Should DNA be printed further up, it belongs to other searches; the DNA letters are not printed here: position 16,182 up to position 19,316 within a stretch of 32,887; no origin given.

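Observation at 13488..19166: Tandem cyclase-STAND NTPase-TPR paralogues lacking any DNA-binding domain: a candidate signalling or defence-like module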

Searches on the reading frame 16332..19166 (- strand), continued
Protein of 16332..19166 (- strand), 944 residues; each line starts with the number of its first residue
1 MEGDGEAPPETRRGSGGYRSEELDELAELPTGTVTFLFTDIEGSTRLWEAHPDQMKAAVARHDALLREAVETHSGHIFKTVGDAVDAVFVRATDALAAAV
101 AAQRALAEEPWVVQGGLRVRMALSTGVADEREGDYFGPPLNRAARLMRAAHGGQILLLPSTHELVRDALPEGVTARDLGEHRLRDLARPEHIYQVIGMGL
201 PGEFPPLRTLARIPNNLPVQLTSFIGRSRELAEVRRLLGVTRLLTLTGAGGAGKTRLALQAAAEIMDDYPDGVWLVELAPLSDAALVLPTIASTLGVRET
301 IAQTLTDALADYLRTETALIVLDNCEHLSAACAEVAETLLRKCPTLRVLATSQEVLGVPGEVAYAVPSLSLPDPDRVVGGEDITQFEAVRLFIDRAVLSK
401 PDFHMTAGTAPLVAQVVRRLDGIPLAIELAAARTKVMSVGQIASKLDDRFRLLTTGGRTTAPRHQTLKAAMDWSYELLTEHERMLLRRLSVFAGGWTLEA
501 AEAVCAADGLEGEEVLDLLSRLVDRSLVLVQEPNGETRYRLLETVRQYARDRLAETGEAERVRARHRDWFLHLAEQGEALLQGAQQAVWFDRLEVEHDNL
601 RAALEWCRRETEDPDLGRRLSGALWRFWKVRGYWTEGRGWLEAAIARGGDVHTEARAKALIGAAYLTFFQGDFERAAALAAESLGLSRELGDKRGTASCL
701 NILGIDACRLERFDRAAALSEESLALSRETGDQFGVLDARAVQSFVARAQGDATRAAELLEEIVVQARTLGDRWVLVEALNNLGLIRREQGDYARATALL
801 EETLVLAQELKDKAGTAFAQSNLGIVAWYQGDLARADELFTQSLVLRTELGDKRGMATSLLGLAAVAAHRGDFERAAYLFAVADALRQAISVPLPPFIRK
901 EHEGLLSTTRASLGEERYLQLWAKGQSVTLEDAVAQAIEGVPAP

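Call 12: find_homologous_proteins(query=window:16332-19166:-)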
Query window:16332-19166:- (944 aa): 8000 proteins with E <= 0.001 among 8000 candidates; the best 120 are listed.
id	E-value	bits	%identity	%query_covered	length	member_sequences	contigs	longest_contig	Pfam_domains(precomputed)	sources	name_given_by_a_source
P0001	0.0e+0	1818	92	96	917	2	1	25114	PF17874.8,PF00515.35,PF25872.1,PF13424.13,PF13176.13,PF13401.13,PF00211.26,PF07719.24,PF13374.13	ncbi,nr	ncbi:MAG TPA: tetratricopeptide repeat protein [bacterium]|nr:tetratricopeptide repeat protein [bact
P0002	0.0e+0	1581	80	96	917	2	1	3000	PF17874.8,PF25872.1,PF13424.13,PF13176.13,PF13401.13,PF00211.26,PF07719.24,PF13374.13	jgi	jgi:predicted ATPase/class 3 adenylate cyclase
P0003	0.0e+0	1568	79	97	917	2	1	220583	PF17874.8,PF25872.1,PF13424.13,PF13176.13,PF13401.13,PF00211.26,PF07719.24,PF00931.29,PF13191.13,PF13374.13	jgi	-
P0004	0.0e+0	1285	65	97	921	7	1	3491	PF17874.8,PF00515.35,PF25872.1,PF13424.13,PF13176.13,PF13401.13,PF00211.26,PF07719.24,PF13374.13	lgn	-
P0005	0.0e+0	1281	65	97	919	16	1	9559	PF25872.1,PF13176.13,PF13401.13,PF20703.4,PF13374.13,PF00515.35,PF13424.13,PF13432.13,PF00211.26,PF13181.13,PF07719.24,PF13481.13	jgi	-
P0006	0.0e+0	1269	65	97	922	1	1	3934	PF25872.1,PF13424.13,PF00211.26,PF07719.24,PF13481.13,PF13374.13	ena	-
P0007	0.0e+0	1261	64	97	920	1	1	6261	PF25872.1,PF13424.13,PF13401.13,PF00211.26,PF07719.24,PF00931.29,PF13374.13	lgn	-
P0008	0.0e+0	1261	65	97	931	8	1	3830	PF17874.8,PF25872.1,PF13424.13,PF13401.13,PF00211.26,PF13181.13,PF07719.24,PF13374.13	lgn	-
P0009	0.0e+0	1252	64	97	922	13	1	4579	PF17874.8,PF00515.35,PF25872.1,PF13424.13,PF13176.13,PF00211.26,PF07719.24,PF13191.13,PF13374.13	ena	-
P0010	0.0e+0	1249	64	96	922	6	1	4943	PF25872.1,PF13424.13,PF13176.13,PF13401.13,PF00211.26,PF07719.24,PF13191.13,PF13374.13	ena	-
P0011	0.0e+0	1238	64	97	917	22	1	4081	PF17874.8,PF00515.35,PF25872.1,PF13424.13,PF13176.13,PF13432.13,PF00211.26,PF07719.24,PF13374.13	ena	-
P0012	0.0e+0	1227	63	97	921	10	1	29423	PF07721.21,PF12862.14,PF17874.8,PF25872.1,PF13424.13,PF13401.13,PF00211.26,PF07719.24,PF13374.13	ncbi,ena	-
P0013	0.0e+0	1225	63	96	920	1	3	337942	PF12862.14,PF17874.8,PF25872.1,PF13424.13,PF13176.13,PF13401.13,PF00211.26,PF07719.24,PF13191.13,PF13374.13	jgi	jgi:predicted ATPase/class 3 adenylate cyclase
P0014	0.0e+0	1211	62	97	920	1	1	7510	PF25872.1,PF13424.13,PF13176.13,PF13401.13,PF00211.26,PF07719.24,PF13374.13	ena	-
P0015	0.0e+0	1210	61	97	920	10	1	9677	PF07721.21,PF17874.8,PF25872.1,PF13424.13,PF13401.13,PF00211.26,PF07719.24,PF13374.13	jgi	-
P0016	0.0e+0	1200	60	97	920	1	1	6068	PF07721.21,PF17874.8,PF00515.35,PF25872.1,PF13424.13,PF13401.13,PF20703.4,PF00211.26,PF07719.24,PF13374.13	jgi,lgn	jgi:predicted ATPase/class 3 adenylate cyclase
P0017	0.0e+0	1195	61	99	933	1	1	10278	PF00515.35,PF25872.1,PF13424.13,PF13176.13,PF13432.13,PF13401.13,PF00211.26,PF07719.24,PF13374.13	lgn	-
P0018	0.0e+0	1174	61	97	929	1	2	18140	PF25872.1,PF13424.13,PF13401.13,PF00211.26,PF07719.24,PF13374.13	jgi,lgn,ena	-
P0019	0.0e+0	1172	61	96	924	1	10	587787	PF00515.35,PF25872.1,PF13424.13,PF13176.13,PF13401.13,PF00211.26,PF07719.24,PF13374.13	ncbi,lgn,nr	ncbi:MAG: tetratricopeptide repeat protein [Armatimonadota bacterium]|nr:tetratricopeptide repeat pr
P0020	0.0e+0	1169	60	97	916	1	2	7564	PF00515.35,PF25872.1,PF13424.13,PF13176.13,PF13401.13,PF00211.26,PF07719.24,PF13374.13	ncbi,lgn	-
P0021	0.0e+0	1167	60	98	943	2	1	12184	PF00515.35,PF25872.1,PF13424.13,PF13176.13,PF13401.13,PF00211.26,PF07719.24,PF13374.13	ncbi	-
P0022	0.0e+0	1163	61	97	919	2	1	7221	PF00515.35,PF25872.1,PF13424.13,PF13176.13,PF13401.13,PF00211.26,PF07719.24,PF13374.13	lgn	-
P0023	0.0e+0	1163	61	97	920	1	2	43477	PF00515.35,PF25872.1,PF13424.13,PF13176.13,PF13401.13,PF00211.26,PF07719.24,PF13374.13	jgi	-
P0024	0.0e+0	1157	59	97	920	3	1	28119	PF25872.1,PF13424.13,PF13176.13,PF13401.13,PF20703.4,PF00211.26,PF07719.24,PF13374.13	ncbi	-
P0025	0.0e+0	1152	60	97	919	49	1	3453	PF25872.1,PF13424.13,PF13176.13,PF13401.13,PF00211.26,PF07719.24,PF13374.13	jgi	-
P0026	0.0e+0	1148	59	97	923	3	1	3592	PF00515.35,PF25872.1,PF13424.13,PF13176.13,PF13401.13,PF00211.26,PF07719.24,PF13191.13,PF13374.13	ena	-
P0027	0.0e+0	1144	60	96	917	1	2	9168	PF25872.1,PF13424.13,PF13176.13,PF13401.13,PF00211.26,PF07719.24,PF00931.29,PF13374.13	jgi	-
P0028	0.0e+0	1142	59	97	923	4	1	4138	PF00515.35,PF25872.1,PF13424.13,PF13401.13,PF00211.26,PF07719.24,PF13374.13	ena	-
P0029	0.0e+0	1139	59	97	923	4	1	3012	PF17874.8,PF00515.35,PF25872.1,PF13424.13,PF13176.13,PF13401.13,PF00211.26,PF07719.24,PF13374.13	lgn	-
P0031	0.0e+0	1135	58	97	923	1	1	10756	PF25872.1,PF13424.13,PF13401.13,PF00211.26,PF07719.24,PF13374.13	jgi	jgi:predicted ATPase/class 3 adenylate cyclase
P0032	0.0e+0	1130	59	96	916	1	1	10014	PF17874.8,PF25872.1,PF13424.13,PF13401.13,PF00211.26,PF07719.24,PF13374.13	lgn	-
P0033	0.0e+0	1126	55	90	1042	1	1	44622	PF25872.1,PF10952.16,PF13176.13,PF24885.2,PF13401.13,PF01296.23,PF13374.13,PF07721.21,PF17874.8,PF00515.35,PF13424.13,PF13432.13,PF00211.26,PF13181.13,PF07719.24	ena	-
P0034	0.0e+0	1120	58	97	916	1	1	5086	PF25872.1,PF13424.13,PF13401.13,PF20703.4,PF00211.26,PF07719.24,PF00931.29,PF13191.13,PF13374.13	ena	-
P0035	0.0e+0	1116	58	97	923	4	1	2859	PF07721.21,PF25872.1,PF13424.13,PF13176.13,PF13401.13,PF00211.26,PF07719.24,PF13374.13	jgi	jgi:predicted ATPase/class 3 adenylate cyclase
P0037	0.0e+0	1110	58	96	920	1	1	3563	PF17874.8,PF00515.35,PF25872.1,PF13424.13,PF13176.13,PF13401.13,PF20703.4,PF00211.26,PF13181.13,PF07719.24,PF13374.13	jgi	jgi:predicted ATPase/class 3 adenylate cyclase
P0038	0.0e+0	1108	49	97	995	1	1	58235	PF25872.1,PF13176.13,PF24885.2,PF13401.13,PF13191.13,PF13374.13,PF07721.21,PF17874.8,PF00515.35,PF13424.13,PF13432.13,PF00211.26,PF13181.13,PF07719.24,PF10817.16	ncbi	-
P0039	0.0e+0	1101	59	96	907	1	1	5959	PF00515.35,PF25872.1,PF13424.13,PF13401.13,PF00211.26,PF13191.13,PF13374.13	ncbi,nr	ncbi:MAG: tetratricopeptide repeat protein [Armatimonadetes bacterium]|nr:tetratricopeptide repeat p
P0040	0.0e+0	1094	58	97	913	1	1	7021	PF17874.8,PF00515.35,PF25872.1,PF13424.13,PF13176.13,PF13401.13,PF00211.26,PF07719.24,PF13481.13,PF13374.13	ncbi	-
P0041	0.0e+0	1079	56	97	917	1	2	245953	PF17874.8,PF25872.1,PF13424.13,PF13176.13,PF13401.13,PF00211.26,PF07719.24,PF13481.13,PF13191.13,PF13374.13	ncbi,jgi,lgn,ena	-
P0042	0.0e+0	1071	56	97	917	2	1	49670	PF25872.1,PF13401.13,PF20703.4,PF00931.29,PF13191.13,PF13374.13,PF17874.8,PF00515.35,PF13424.13,PF00211.26,PF13181.13,PF07719.24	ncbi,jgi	ncbi:MAG TPA: tetratricopeptide repeat protein [bacterium]|jgi:predicted ATPase/class 3 adenylate cy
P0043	0.0e+0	1068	56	97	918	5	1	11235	PF25872.1,PF13424.13,PF13401.13,PF00211.26,PF07719.24,PF13191.13,PF13374.13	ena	-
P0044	0.0e+0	1067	57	97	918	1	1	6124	PF17874.8,PF00515.35,PF25872.1,PF13424.13,PF13176.13,PF13401.13,PF00211.26,PF07719.24,PF00931.29,PF13191.13,PF13374.13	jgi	jgi:predicted ATPase/class 3 adenylate cyclase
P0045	0.0e+0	1065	49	97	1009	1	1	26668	PF25872.1,PF13176.13,PF13401.13,PF13428.13,PF20703.4,PF00931.29,PF13374.13,PF24575.2,PF17874.8,PF00515.35,PF13424.13,PF13432.13,PF00211.26,PF13181.13,PF07719.24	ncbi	-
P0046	0.0e+0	1065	55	97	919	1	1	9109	PF07721.21,PF17874.8,PF25872.1,PF13424.13,PF13176.13,PF13432.13,PF00211.26,PF07719.24,PF13374.13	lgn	-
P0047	0.0e+0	1064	56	97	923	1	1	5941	PF17874.8,PF00515.35,PF25872.1,PF13424.13,PF13176.13,PF00211.26,PF13181.13,PF07719.24,PF13374.13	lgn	-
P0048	0.0e+0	1054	56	96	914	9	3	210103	PF17874.8,PF00515.35,PF25872.1,PF13424.13,PF13432.13,PF13401.13,PF20703.4,PF00211.26,PF07719.24,PF13191.13,PF13374.13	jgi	jgi:predicted ATPase/class 3 adenylate cyclase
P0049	0.0e+0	1053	55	97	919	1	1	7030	PF25872.1,PF13176.13,PF13401.13,PF13191.13,PF13374.13,PF17874.8,PF00515.35,PF13424.13,PF13432.13,PF00211.26,PF07719.24,PF13481.13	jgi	jgi:predicted ATPase/class 3 adenylate cyclase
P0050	0.0e+0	1047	50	96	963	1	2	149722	PF00515.35,PF25872.1,PF13424.13,PF13176.13,PF24885.2,PF13432.13,PF00211.26,PF13181.13,PF07719.24,PF13374.13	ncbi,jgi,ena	jgi:predicted ATPase/class 3 adenylate cyclase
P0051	0.0e+0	1047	55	96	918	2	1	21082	PF17874.8,PF00515.35,PF25872.1,PF13424.13,PF13401.13,PF20703.4,PF00211.26,PF13181.13,PF07719.24,PF00931.29,PF13374.13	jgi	jgi:predicted ATPase/class 3 adenylate cyclase/Tfp pilus assembly protein PilF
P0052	0.0e+0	1045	56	97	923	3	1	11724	PF17874.8,PF00515.35,PF25872.1,PF13424.13,PF13432.13,PF13401.13,PF00211.26,PF07719.24,PF00931.29,PF13374.13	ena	-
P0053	0.0e+0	1043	55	96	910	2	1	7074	PF17874.8,PF00515.35,PF25872.1,PF13424.13,PF13401.13,PF00211.26,PF07719.24,PF13374.13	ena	-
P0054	0.0e+0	1038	55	91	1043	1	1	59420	PF25872.1,PF13176.13,PF24885.2,PF13401.13,PF13374.13,PF17874.8,PF00515.35,PF13424.13,PF13432.13,PF00211.26,PF13181.13,PF07719.24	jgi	-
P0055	0.0e+0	1032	51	97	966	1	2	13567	PF17874.8,PF00515.35,PF25872.1,PF13424.13,PF13176.13,PF13401.13,PF00211.26,PF13181.13,PF07719.24,PF13374.13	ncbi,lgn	-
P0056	0.0e+0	1030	49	97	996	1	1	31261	PF10602.16,PF25872.1,PF13176.13,PF13401.13,PF20703.4,PF00931.29,PF13374.13,PF07721.21,PF14559.13,PF17874.8,PF00515.35,PF12895.14,PF13424.13,PF13432.13,PF00211.26,PF13181.13,PF07719.24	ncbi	-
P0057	0.0e+0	1029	56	90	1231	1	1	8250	PF03704.24,PF25872.1,PF13424.13,PF13401.13,PF00211.26,PF07719.24,PF13374.13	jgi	jgi:predicted ATPase/class 3 adenylate cyclase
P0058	0.0e+0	1029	57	97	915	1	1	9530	PF25872.1,PF13424.13,PF13401.13,PF20703.4,PF00211.26,PF07719.24,PF13191.13,PF13374.13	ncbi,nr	ncbi:MAG TPA: tetratricopeptide repeat protein [bacterium]|nr:tetratricopeptide repeat protein [bact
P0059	0.0e+0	1028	56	96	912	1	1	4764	PF17874.8,PF25872.1,PF13424.13,PF13401.13,PF00211.26,PF07719.24,PF13191.13,PF13374.13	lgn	-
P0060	0.0e+0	1026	51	97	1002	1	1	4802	PF25872.1,PF13176.13,PF13401.13,PF20703.4,PF00931.29,PF13191.13,PF13374.13,PF17874.8,PF00515.35,PF13424.13,PF00211.26,PF13181.13,PF07719.24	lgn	-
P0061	0.0e+0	1026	52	91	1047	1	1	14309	PF17874.8,PF00515.35,PF25872.1,PF13424.13,PF13176.13,PF24885.2,PF00211.26,PF13181.13,PF07719.24,PF13374.13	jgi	-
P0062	0.0e+0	1025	55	90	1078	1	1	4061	PF17874.8,PF25872.1,PF13424.13,PF13176.13,PF13401.13,PF00211.26,PF07719.24,PF00931.29,PF13191.13,PF13374.13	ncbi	-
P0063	0.0e+0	1023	49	97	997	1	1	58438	PF12862.14,PF25872.1,PF10952.16,PF13176.13,PF24885.2,PF13401.13,PF00931.29,PF13374.13,PF07721.21,PF17874.8,PF00515.35,PF13424.13,PF14938.13,PF13432.13,PF00211.26,PF13181.13,PF07719.24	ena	-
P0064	0.0e+0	1021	50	97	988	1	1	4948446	PF25872.1,PF13176.13,PF13401.13,PF13428.13,PF13191.13,PF13374.13,PF17874.8,PF00515.35,PF13424.13,PF00211.26,PF13181.13,PF07719.24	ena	-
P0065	0.0e+0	1020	49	97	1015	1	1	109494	PF12862.14,PF25872.1,PF13176.13,PF13401.13,PF00931.29,PF13191.13,PF13374.13,PF14559.13,PF17874.8,PF00515.35,PF13424.13,PF13432.13,PF00211.26,PF13181.13,PF07719.24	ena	-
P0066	0.0e+0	1020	50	96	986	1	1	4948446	PF25872.1,PF13176.13,PF13401.13,PF13428.13,PF13191.13,PF13374.13,PF07721.21,PF17874.8,PF00515.35,PF13424.13,PF13432.13,PF00211.26,PF13181.13,PF07719.24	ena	-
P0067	0.0e+0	1018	51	97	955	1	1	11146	PF17874.8,PF00515.35,PF25872.1,PF13424.13,PF13176.13,PF24885.2,PF13401.13,PF00211.26,PF13181.13,PF07719.24,PF13374.13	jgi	jgi:predicted ATPase/class 3 adenylate cyclase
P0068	0.0e+0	1017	55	91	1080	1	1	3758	PF17874.8,PF25872.1,PF13424.13,PF13176.13,PF13401.13,PF00211.26,PF07719.24,PF13374.13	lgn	-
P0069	0.0e+0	1016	55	91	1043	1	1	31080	PF25872.1,PF13176.13,PF13401.13,PF20703.4,PF00931.29,PF13374.13,PF17874.8,PF00515.35,PF13424.13,PF00211.26,PF13181.13,PF07719.24,PF25199.2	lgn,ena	-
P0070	0.0e+0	1014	53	98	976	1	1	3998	PF25872.1,PF13176.13,PF24885.2,PF13401.13,PF13428.13,PF13374.13,PF14559.13,PF17874.8,PF00515.35,PF13424.13,PF13432.13,PF00211.26,PF13181.13,PF07719.24,PF13174.13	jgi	jgi:predicted ATPase/class 3 adenylate cyclase/Tfp pilus assembly protein PilF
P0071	0.0e+0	1014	53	97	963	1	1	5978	PF25872.1,PF13176.13,PF13401.13,PF13191.13,PF13374.13,PF07721.21,PF17874.8,PF00515.35,PF13424.13,PF13432.13,PF00211.26,PF13181.13,PF07719.24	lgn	-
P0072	0.0e+0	1012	52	97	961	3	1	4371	PF17874.8,PF00515.35,PF25872.1,PF13424.13,PF13176.13,PF13401.13,PF00211.26,PF07719.24,PF13374.13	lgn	-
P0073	1.4e-298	1011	53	97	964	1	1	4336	PF25872.1,PF13424.13,PF24885.2,PF13401.13,PF00211.26,PF07719.24,PF13191.13,PF13374.13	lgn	-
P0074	1.4e-298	1011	53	92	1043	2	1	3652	PF12862.14,PF25872.1,PF13176.13,PF24885.2,PF13401.13,PF20703.4,PF13191.13,PF13374.13,PF17874.8,PF00515.35,PF13424.13,PF13432.13,PF00211.26,PF13181.13,PF07719.24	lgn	-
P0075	3.0e-298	1010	54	91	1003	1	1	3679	PF17874.8,PF00515.35,PF25872.1,PF13424.13,PF13176.13,PF13432.13,PF00211.26,PF13181.13,PF07719.24,PF13374.13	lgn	-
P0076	7.1e-298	1009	49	97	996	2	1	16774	PF25872.1,PF13176.13,PF13401.13,PF20703.4,PF00931.29,PF13191.13,PF13374.13,PF17874.8,PF00515.35,PF13424.13,PF13432.13,PF00211.26,PF13181.13,PF07719.24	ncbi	-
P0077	7.2e-298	1009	55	96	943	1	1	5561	PF07721.21,PF17874.8,PF00515.35,PF25872.1,PF13424.13,PF13176.13,PF13401.13,PF00211.26,PF13181.13,PF07719.24,PF13374.13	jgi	jgi:predicted ATPase/class 3 adenylate cyclase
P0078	1.4e-297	1008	55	90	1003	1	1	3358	PF17874.8,PF25872.1,PF13424.13,PF13401.13,PF00211.26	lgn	-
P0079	6.3e-297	1006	55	97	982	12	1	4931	PF14559.13,PF17874.8,PF00515.35,PF25872.1,PF13424.13,PF13176.13,PF13401.13,PF00211.26,PF07719.24,PF13191.13,PF13374.13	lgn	-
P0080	7.3e-297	1005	50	97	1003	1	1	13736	PF25872.1,PF13176.13,PF13401.13,PF20703.4,PF00931.29,PF13374.13,PF07721.21,PF17874.8,PF00515.35,PF13424.13,PF00211.26,PF13181.13,PF07719.24,PF13174.13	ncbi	-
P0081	7.7e-297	1005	52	93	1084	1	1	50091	PF17874.8,PF00515.35,PF25872.1,PF13424.13,PF13176.13,PF13401.13,PF20703.4,PF00211.26,PF07719.24,PF00931.29,PF13374.13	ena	-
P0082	2.8e-295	1000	50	97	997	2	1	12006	PF25872.1,PF13176.13,PF13401.13,PF13428.13,PF20703.4,PF00931.29,PF13191.13,PF13374.13,PF07721.21,PF17874.8,PF00515.35,PF13424.13,PF13432.13,PF00211.26,PF13181.13,PF07719.24,PF13174.13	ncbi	-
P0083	9.3e-295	999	55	97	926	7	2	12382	PF17874.8,PF00515.35,PF25872.1,PF13424.13,PF13401.13,PF00211.26,PF07719.24,PF13374.13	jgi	jgi:predicted ATPase/class 3 adenylate cyclase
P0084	1.3e-294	998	52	91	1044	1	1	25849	PF25063.1,PF13431.13,PF25872.1,PF13176.13,PF24885.2,PF13401.13,PF13428.13,PF13374.13,PF07721.21,PF14559.13,PF17874.8,PF00515.35,PF13424.13,PF14938.13,PF13432.13,PF00211.26,PF13181.13,PF07719.24,PF13174.13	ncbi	-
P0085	1.9e-294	998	55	97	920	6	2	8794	PF17874.8,PF00515.35,PF25872.1,PF13424.13,PF13401.13,PF00211.26,PF07719.24,PF13374.13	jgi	jgi:predicted ATPase/class 3 adenylate cyclase/Tfp pilus assembly protein PilF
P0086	2.1e-294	997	55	97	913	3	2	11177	PF17874.8,PF00515.35,PF25872.1,PF13424.13,PF13176.13,PF13401.13,PF20703.4,PF00211.26,PF07719.24,PF13374.13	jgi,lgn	jgi:predicted ATPase/class 3 adenylate cyclase/Tfp pilus assembly protein PilF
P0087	2.1e-294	997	53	92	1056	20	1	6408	PF12862.14,PF25872.1,PF13176.13,PF13401.13,PF20703.4,PF00931.29,PF13191.13,PF13374.13,PF17874.8,PF00515.35,PF13424.13,PF00211.26,PF13181.13,PF07719.24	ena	-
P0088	3.6e-294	997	50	97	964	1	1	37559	PF17874.8,PF00515.35,PF25872.1,PF13424.13,PF13176.13,PF24885.2,PF13401.13,PF00211.26,PF13181.13,PF07719.24,PF13374.13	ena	-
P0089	3.7e-294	997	46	96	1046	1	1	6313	PF17874.8,PF00515.35,PF25872.1,PF13424.13,PF13176.13,PF00211.26,PF07719.24,PF13374.13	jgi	-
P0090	5.5e-294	996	50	97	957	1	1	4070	PF17874.8,PF00515.35,PF25872.1,PF13424.13,PF13176.13,PF13401.13,PF20703.4,PF00211.26,PF07719.24,PF13374.13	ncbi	-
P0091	7.4e-294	996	51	92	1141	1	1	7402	PF25872.1,PF13176.13,PF13401.13,PF13428.13,PF00931.29,PF13191.13,PF13374.13,PF17874.8,PF00515.35,PF13424.13,PF13432.13,PF00211.26,PF13181.13,PF07719.24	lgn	-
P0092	1.2e-293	995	55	97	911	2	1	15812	PF17874.8,PF00515.35,PF25872.1,PF13424.13,PF13176.13,PF13401.13,PF20703.4,PF00211.26,PF01637.25,PF07719.24,PF13374.13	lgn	-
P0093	1.6e-293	994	54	97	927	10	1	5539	PF25872.1,PF13424.13,PF00211.26,PF23282.2,PF07719.24,PF13374.13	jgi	-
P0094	1.8e-293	994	50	91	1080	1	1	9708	PF25872.1,PF13176.13,PF24885.2,PF13401.13,PF20703.4,PF00931.29,PF13374.13,PF17874.8,PF00515.35,PF13424.13,PF00211.26,PF13181.13,PF07719.24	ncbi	-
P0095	2.5e-293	994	55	97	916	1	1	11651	PF25872.1,PF13401.13,PF20703.4,PF01637.25,PF00931.29,PF13191.13,PF13374.13,PF14559.13,PF17874.8,PF00515.35,PF13424.13,PF00211.26,PF07719.24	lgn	-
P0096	4.2e-293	993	46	97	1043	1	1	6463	PF25872.1,PF13176.13,PF24885.2,PF13401.13,PF20703.4,PF13374.13,PF17874.8,PF00515.35,PF13424.13,PF28559.1,PF00211.26,PF13181.13,PF07719.24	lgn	-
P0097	8.7e-293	992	51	91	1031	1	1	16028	PF17874.8,PF00515.35,PF25872.1,PF13424.13,PF13176.13,PF13401.13,PF00211.26,PF13181.13,PF07719.24,PF13374.13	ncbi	-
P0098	1.0e-292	992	57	90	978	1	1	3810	PF17874.8,PF00515.35,PF25872.1,PF13424.13,PF13176.13,PF13401.13,PF00211.26,PF07719.24,PF13374.13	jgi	jgi:predicted ATPase/class 3 adenylate cyclase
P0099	3.8e-292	990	52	92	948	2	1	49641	PF25872.1,PF13176.13,PF13401.13,PF00931.29,PF13191.13,PF13374.13,PF17874.8,PF00515.35,PF13424.13,PF13432.13,PF00211.26,PF13181.13,PF07719.24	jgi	-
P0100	3.9e-292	990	54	97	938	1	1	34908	PF17874.8,PF25872.1,PF13424.13,PF13401.13,PF00211.26,PF07719.24,PF13374.13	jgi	jgi:predicted ATPase/class 3 adenylate cyclase/Tfp pilus assembly protein PilF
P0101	4.0e-292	990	51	91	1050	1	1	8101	PF12862.14,PF17874.8,PF00515.35,PF25872.1,PF13424.13,PF00211.26,PF07719.24,PF13374.13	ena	-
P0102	7.1e-292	989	51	96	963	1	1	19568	PF00515.35,PF25872.1,PF13424.13,PF13176.13,PF13401.13,PF20703.4,PF00211.26,PF13181.13,PF07719.24,PF00931.29,PF13374.13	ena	-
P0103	1.1e-291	988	52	90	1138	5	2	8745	PF12862.14,PF25872.1,PF13176.13,PF24885.2,PF13401.13,PF00931.29,PF13374.13,PF17874.8,PF00515.35,PF13424.13,PF14938.13,PF00211.26,PF13181.13,PF07719.24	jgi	jgi:predicted ATPase/class 3 adenylate cyclase/Tfp pilus assembly protein PilF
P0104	1.3e-291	988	54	96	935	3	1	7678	PF25872.1,PF13424.13,PF13176.13,PF20703.4,PF00211.26,PF00931.29,PF13374.13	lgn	-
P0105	1.9e-291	988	50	97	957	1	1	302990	PF25872.1,PF13176.13,PF24885.2,PF13401.13,PF20703.4,PF13374.13,PF07721.21,PF17874.8,PF00515.35,PF13424.13,PF13432.13,PF00211.26,PF13181.13,PF07719.24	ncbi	ncbi:MAG: tetratricopeptide repeat protein [Armatimonas sp.]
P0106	2.6e-291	987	51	97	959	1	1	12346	PF25872.1,PF13176.13,PF13401.13,PF13428.13,PF20703.4,PF13191.13,PF13374.13,PF07721.21,PF17874.8,PF00515.35,PF13424.13,PF14938.13,PF13432.13,PF00211.26,PF13181.13,PF07719.24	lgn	-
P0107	2.8e-291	987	55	97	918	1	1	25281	PF25872.1,PF13401.13,PF20703.4,PF01637.25,PF00931.29,PF13191.13,PF13374.13,PF17874.8,PF00515.35,PF13424.13,PF00211.26,PF07719.24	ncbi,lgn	ncbi:MAG: ATP-binding protein [Candidatus Bipolaricaulia bacterium]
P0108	4.5e-291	986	52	92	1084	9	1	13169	PF25872.1,PF13424.13,PF13401.13,PF20703.4,PF00211.26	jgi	jgi:predicted ATPase/class 3 adenylate cyclase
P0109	4.8e-291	986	55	97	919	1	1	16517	PF17874.8,PF25872.1,PF13424.13,PF13401.13,PF00211.26,PF07719.24,PF13374.13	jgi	jgi:predicted ATPase/class 3 adenylate cyclase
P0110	5.1e-291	986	55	97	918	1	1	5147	PF25872.1,PF13401.13,PF20703.4,PF01637.25,PF00931.29,PF13191.13,PF13374.13,PF17874.8,PF00515.35,PF13424.13,PF00211.26,PF07719.24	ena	-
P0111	1.3e-290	985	54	97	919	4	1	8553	PF17874.8,PF00515.35,PF25872.1,PF13424.13,PF13176.13,PF13401.13,PF00211.26,PF07719.24,PF13374.13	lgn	-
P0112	1.4e-290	985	55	97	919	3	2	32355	PF17874.8,PF00515.35,PF25872.1,PF13424.13,PF13401.13,PF00211.26,PF07719.24,PF13374.13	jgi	jgi:predicted ATPase/class 3 adenylate cyclase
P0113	1.7e-290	984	54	97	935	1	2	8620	PF25872.1,PF13424.13,PF13176.13,PF20703.4,PF00211.26,PF13374.13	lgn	-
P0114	2.3e-290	984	51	90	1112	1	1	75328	PF25062.2,PF12862.14,PF25872.1,PF13176.13,PF13374.13,PF07721.21,PF14559.13,PF17874.8,PF00515.35,PF13424.13,PF13432.13,PF00211.26,PF13181.13,PF07719.24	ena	-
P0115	4.6e-290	983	49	97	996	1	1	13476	PF25872.1,PF13176.13,PF13401.13,PF20703.4,PF00931.29,PF13191.13,PF13374.13,PF17874.8,PF00515.35,PF12895.14,PF13424.13,PF13432.13,PF00211.26,PF13181.13,PF07719.24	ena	-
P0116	4.8e-290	983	52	92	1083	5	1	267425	PF12862.14,PF17874.8,PF25872.1,PF13424.13,PF13401.13,PF20703.4,PF00211.26,PF07719.24,PF00931.29,PF13191.13,PF13374.13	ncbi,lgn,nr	ncbi:MAG: tetratricopeptide repeat protein [Armatimonadota bacterium]|nr:tetratricopeptide repeat pr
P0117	8.6e-290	982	54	97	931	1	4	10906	PF17874.8,PF00515.35,PF25872.1,PF13424.13,PF13176.13,PF13401.13,PF20703.4,PF00211.26,PF07719.24,PF13374.13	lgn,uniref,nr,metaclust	uniref:Adenylate/guanylate cyclase n=1 Tax=Acetithermum autotrophicum TaxID=1446466 RepID=H5SSM8_ACE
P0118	1.5e-289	981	53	91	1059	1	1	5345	PF25872.1,PF13176.13,PF24885.2,PF13401.13,PF13374.13,PF07721.21,PF17874.8,PF00515.35,PF13424.13,PF00211.26,PF13181.13,PF07719.24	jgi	jgi:predicted ATPase/class 3 adenylate cyclase/Tfp pilus assembly protein PilF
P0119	1.9e-289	981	50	97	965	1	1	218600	PF25872.1,PF13176.13,PF24885.2,PF13401.13,PF20703.4,PF00931.29,PF13191.13,PF13374.13,PF17874.8,PF00515.35,PF13424.13,PF00211.26,PF13181.13,PF07719.24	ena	-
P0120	2.1e-289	981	54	97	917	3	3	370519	PF17874.8,PF00515.35,PF25872.1,PF13424.13,PF13176.13,PF13401.13,PF20703.4,PF00211.26,PF07719.24,PF13374.13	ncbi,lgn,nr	ncbi:MAG: tetratricopeptide repeat protein [Candidatus Bipolaricaulota bacterium]|nr:tetratricopepti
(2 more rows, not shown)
